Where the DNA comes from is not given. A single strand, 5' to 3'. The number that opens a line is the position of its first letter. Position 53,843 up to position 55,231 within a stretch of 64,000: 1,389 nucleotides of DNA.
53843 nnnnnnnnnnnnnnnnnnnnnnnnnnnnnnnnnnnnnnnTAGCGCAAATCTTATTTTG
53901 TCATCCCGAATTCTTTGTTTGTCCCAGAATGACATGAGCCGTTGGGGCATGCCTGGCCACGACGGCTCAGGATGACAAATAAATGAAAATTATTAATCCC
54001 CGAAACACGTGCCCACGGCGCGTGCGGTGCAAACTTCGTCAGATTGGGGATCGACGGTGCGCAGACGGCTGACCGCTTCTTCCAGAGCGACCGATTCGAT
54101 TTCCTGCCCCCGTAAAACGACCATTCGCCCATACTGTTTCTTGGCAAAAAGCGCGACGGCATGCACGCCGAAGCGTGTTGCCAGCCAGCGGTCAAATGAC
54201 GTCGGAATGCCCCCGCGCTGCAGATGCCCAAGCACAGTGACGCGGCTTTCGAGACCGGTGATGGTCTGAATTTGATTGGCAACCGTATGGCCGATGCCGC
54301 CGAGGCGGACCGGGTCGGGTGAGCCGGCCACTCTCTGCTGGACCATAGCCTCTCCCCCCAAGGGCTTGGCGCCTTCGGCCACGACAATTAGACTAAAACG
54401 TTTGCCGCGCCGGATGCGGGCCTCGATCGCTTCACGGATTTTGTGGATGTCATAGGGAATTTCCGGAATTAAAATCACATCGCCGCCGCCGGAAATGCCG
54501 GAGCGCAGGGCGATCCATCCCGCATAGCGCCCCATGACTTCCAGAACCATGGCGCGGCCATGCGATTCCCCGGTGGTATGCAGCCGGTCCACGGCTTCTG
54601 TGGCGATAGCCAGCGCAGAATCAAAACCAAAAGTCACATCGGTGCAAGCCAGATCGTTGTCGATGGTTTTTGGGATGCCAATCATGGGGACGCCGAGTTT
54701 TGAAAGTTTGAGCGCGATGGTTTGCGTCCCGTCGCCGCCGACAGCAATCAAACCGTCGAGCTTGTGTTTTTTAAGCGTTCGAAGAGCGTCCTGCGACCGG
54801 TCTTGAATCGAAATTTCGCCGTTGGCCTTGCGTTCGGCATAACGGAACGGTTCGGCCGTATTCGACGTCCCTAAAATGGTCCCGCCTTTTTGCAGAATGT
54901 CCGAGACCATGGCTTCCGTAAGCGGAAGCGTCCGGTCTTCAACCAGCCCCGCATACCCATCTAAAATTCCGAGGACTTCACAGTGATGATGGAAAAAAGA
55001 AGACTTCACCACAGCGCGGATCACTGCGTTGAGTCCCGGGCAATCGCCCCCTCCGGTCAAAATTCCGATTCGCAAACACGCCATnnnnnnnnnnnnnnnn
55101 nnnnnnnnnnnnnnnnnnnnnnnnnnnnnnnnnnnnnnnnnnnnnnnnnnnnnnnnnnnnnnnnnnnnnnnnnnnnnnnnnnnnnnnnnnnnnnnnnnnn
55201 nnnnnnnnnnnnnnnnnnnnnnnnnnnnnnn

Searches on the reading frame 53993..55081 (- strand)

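Call 54: search_protein_families(library=pfam, proteins=[window:53993-55081:-], max_evalue=0.001)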
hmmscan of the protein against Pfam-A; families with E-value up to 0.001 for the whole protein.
window:53993-55081:- (362 aa): 2 families
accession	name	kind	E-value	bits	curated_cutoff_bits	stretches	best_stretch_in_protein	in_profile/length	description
PF00365.25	PFK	-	7.5e-105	350.7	30.9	1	4-311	1-276/277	Phosphofructokinase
PF01513.26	NAD_kinase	-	0.00014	22.6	25.5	1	79-137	46-103/130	ATP-NAD kinase N-terminal domain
